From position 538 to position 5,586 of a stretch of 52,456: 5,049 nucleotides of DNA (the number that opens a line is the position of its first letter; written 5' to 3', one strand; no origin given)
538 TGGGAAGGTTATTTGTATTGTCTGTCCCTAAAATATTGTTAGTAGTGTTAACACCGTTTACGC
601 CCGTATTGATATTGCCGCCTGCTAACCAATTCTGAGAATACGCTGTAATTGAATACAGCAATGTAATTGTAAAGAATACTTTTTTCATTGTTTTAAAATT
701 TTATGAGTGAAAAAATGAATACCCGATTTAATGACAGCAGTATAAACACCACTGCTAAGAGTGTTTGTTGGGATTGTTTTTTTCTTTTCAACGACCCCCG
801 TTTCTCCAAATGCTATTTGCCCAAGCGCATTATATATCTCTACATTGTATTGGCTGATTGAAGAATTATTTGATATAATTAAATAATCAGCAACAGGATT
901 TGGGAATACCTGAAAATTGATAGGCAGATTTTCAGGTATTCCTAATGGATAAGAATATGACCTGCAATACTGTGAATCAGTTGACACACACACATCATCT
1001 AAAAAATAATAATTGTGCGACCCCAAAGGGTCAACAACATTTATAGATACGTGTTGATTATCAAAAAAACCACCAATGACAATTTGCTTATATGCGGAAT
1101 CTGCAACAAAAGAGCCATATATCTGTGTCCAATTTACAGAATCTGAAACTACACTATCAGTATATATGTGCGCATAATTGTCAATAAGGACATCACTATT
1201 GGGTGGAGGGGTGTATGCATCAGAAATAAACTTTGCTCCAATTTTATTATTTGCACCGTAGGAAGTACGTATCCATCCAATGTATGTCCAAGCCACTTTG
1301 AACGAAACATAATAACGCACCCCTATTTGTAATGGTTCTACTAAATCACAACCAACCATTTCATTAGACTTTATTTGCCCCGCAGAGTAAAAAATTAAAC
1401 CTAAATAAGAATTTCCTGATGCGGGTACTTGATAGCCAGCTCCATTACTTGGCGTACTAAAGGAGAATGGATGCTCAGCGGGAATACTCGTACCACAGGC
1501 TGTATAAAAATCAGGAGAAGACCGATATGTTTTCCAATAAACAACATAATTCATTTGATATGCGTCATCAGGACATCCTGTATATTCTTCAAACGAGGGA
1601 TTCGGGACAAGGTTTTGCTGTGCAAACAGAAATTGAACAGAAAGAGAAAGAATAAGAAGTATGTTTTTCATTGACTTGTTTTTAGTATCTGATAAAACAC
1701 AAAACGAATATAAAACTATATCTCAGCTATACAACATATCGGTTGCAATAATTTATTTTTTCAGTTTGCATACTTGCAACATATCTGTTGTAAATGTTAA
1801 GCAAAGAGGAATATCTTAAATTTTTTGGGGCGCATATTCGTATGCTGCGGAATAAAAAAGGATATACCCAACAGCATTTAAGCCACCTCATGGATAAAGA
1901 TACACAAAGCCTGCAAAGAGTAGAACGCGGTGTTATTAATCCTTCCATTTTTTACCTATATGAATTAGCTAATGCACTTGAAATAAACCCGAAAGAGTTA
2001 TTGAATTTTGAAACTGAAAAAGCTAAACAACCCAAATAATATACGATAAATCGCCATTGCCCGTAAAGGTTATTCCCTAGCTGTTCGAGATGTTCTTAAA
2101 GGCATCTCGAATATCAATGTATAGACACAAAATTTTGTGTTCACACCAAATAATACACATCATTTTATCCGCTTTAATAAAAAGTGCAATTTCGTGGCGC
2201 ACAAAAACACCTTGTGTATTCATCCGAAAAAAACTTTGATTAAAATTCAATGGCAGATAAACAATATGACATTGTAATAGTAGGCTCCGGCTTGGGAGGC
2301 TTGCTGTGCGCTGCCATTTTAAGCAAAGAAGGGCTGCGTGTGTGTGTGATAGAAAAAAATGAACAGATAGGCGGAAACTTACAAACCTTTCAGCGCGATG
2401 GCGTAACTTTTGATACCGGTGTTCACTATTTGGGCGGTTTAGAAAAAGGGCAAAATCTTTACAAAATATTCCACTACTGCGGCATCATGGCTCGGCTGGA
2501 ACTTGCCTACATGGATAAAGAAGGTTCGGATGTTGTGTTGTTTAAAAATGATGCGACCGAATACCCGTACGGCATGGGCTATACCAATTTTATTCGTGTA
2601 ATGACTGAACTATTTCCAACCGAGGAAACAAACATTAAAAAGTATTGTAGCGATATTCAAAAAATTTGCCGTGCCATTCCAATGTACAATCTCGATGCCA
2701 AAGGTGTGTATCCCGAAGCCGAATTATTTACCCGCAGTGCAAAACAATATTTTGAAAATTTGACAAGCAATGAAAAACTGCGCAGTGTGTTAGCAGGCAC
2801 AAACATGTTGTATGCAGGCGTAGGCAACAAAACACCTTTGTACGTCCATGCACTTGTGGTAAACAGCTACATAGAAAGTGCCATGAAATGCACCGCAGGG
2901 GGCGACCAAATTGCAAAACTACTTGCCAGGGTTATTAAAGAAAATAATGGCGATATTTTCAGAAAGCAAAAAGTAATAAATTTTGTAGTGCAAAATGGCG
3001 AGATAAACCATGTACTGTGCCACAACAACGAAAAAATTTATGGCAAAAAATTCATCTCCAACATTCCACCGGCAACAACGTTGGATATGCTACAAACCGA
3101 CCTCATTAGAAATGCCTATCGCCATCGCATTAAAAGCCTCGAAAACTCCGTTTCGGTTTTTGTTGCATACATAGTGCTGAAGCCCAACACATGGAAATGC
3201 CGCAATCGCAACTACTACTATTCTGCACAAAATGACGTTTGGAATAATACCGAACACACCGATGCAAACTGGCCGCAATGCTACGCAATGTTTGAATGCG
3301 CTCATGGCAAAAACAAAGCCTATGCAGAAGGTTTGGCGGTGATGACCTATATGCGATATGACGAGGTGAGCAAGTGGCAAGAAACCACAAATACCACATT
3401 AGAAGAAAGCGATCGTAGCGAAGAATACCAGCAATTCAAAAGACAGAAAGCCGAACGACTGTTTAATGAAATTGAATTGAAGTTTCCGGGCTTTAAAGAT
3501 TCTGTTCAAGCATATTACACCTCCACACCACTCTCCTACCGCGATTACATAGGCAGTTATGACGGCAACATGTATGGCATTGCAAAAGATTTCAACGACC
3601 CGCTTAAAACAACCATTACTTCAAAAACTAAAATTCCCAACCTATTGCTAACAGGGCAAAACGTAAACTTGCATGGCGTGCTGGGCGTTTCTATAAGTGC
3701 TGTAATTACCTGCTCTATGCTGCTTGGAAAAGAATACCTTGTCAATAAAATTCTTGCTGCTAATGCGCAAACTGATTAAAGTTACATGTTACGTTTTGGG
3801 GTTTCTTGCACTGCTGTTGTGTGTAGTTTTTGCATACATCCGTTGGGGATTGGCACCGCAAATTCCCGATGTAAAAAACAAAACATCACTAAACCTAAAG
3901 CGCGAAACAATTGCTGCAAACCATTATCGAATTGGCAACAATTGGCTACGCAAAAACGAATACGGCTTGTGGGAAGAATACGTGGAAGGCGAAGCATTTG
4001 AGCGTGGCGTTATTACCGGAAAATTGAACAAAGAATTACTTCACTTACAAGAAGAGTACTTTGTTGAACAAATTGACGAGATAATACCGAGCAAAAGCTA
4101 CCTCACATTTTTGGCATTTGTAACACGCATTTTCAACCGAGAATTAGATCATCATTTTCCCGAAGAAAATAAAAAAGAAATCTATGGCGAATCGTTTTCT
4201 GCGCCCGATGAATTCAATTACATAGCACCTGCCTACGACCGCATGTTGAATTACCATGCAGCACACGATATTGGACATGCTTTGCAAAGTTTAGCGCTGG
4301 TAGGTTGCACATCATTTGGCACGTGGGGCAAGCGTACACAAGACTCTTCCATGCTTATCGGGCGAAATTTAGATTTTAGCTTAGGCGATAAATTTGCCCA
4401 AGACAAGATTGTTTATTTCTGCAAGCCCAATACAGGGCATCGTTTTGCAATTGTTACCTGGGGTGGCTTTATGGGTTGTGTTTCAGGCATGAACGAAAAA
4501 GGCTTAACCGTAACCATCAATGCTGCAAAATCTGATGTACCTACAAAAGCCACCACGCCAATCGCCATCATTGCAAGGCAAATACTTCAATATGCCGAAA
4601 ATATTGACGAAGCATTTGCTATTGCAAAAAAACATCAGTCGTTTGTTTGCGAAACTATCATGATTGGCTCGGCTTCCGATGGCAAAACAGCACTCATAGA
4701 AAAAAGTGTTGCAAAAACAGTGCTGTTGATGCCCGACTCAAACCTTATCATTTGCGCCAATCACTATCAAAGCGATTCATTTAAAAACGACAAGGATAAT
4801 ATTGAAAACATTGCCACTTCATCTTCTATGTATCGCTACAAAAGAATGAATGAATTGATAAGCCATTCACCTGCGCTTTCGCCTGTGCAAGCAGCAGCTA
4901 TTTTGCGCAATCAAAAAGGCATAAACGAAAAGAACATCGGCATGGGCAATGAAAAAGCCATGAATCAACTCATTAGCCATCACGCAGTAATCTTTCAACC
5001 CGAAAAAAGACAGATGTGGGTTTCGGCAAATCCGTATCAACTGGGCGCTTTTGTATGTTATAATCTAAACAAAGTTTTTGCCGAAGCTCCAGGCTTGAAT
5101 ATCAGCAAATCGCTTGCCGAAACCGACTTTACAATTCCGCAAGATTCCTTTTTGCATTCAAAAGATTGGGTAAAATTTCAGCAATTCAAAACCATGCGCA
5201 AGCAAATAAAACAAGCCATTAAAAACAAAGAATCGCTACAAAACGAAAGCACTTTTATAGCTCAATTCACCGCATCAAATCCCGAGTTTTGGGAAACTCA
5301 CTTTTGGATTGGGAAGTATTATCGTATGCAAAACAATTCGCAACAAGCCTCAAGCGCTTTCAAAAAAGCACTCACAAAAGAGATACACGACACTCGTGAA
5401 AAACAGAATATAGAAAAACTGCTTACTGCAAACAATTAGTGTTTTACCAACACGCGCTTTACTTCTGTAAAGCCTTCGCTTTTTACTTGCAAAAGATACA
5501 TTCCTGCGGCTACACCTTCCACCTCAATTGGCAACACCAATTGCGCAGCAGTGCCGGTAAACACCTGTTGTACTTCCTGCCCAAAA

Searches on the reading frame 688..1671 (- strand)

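Call 11: search_protein_families(library=pfam, proteins=[window:688-1671:-], max_evalue=0.01)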
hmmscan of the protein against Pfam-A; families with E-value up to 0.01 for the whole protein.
window:688-1671:- (328 aa): 2 families
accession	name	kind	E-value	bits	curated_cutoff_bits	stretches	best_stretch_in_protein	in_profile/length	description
PF18962.6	Por_Secre_tail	-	1.8e-11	44.6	27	1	255-325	1-73/75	Secretion system C-terminal sorting domain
PF13585.12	CHU_C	-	0.0041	17.7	27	0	260-316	14-72/86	CHU_C Type IX secretion signal domain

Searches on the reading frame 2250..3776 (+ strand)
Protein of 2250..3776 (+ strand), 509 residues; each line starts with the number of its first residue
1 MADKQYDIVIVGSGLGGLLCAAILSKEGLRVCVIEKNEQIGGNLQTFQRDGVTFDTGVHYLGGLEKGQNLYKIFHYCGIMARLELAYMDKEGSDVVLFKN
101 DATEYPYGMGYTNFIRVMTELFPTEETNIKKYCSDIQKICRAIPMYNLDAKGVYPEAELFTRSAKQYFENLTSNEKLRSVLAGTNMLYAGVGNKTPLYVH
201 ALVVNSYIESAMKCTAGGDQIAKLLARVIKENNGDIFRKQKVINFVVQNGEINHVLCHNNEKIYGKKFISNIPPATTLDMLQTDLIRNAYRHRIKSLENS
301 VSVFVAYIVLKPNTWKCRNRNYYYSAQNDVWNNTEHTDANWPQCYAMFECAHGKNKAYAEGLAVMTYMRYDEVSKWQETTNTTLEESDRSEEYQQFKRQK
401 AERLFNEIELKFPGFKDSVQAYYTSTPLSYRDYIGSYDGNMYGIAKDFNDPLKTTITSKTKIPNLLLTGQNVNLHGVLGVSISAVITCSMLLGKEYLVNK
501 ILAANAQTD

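Call 11: search_protein_families(library=pfam, proteins=[window:2250-3776:+], max_evalue=0.01)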
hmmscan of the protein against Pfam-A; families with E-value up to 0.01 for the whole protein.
window:2250-3776:+ (509 aa): 13 families
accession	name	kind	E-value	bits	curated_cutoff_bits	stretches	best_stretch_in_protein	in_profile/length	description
PF13450.12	NAD_binding_8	-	4e-18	65.9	21.9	1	10-76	1-67/68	NAD(P)-binding Rossmann-like domain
PF01593.30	Amino_oxidase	-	3.1e-17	63.4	19.8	1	15-474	1-424/443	Flavin containing amine oxidoreductase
PF00890.30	FAD_binding_2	-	2.4e-09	37.4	20.4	1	7-45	1-39/414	FAD binding domain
PF01266.30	DAO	-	4.2e-07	30.3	27.9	1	7-42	1-37/353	FAD dependent oxidoreductase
PF03486.20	HI0933_like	-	1.4e-06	28.4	50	1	7-44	2-39/244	HI0933-like protein Rossmann domain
PF01946.23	Thi4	-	1.6e-06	28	26.2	1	6-43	18-56/235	Thi4 family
PF12831.13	FAD_oxidored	-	4.3e-06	26.7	27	1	7-44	1-38/416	FAD dependent oxidoreductase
PF01494.25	FAD_binding_3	-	1e-05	25.4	22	1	6-38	2-34/349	FAD binding domain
PF05834.18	Lycopene_cycl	-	0.00028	20.5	23.4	1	7-43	1-41/380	Lycopene cyclase protein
PF00070.33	Pyr_redox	-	0.00055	20.8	22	1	8-41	2-35/82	Pyridine nucleotide-disulphide oxidoreductase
PF07992.20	Pyr_redox_2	-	0.00095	19.1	26.1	1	6-39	1-34/291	Pyridine nucleotide-disulphide oxidoreductase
PF13738.12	Pyr_redox_3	-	0.0023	17.7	30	1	9-56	1-48/305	Pyridine nucleotide-disulphide oxidoreductase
PF00996.24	GDI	-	0.0026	16.8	23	1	3-44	2-43/436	GDP dissociation inhibitor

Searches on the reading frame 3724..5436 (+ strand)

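Call 11: search_protein_families(library=pfam, proteins=[window:3724-5436:+], max_evalue=0.01)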
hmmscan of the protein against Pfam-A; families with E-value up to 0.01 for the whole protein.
window:3724-5436:+ (571 aa): 2 families
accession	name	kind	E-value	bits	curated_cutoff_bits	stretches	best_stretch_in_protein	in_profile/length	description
PF03417.21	AAT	-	6.2e-25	88.6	23.2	1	207-434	4-219/225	Acyl-coenzyme A:6-aminopenicillanic acid acyl-transferase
PF07719.23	TPR_2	-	0.0028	18.1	27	0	524-551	2-29/34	Tetratricopeptide repeat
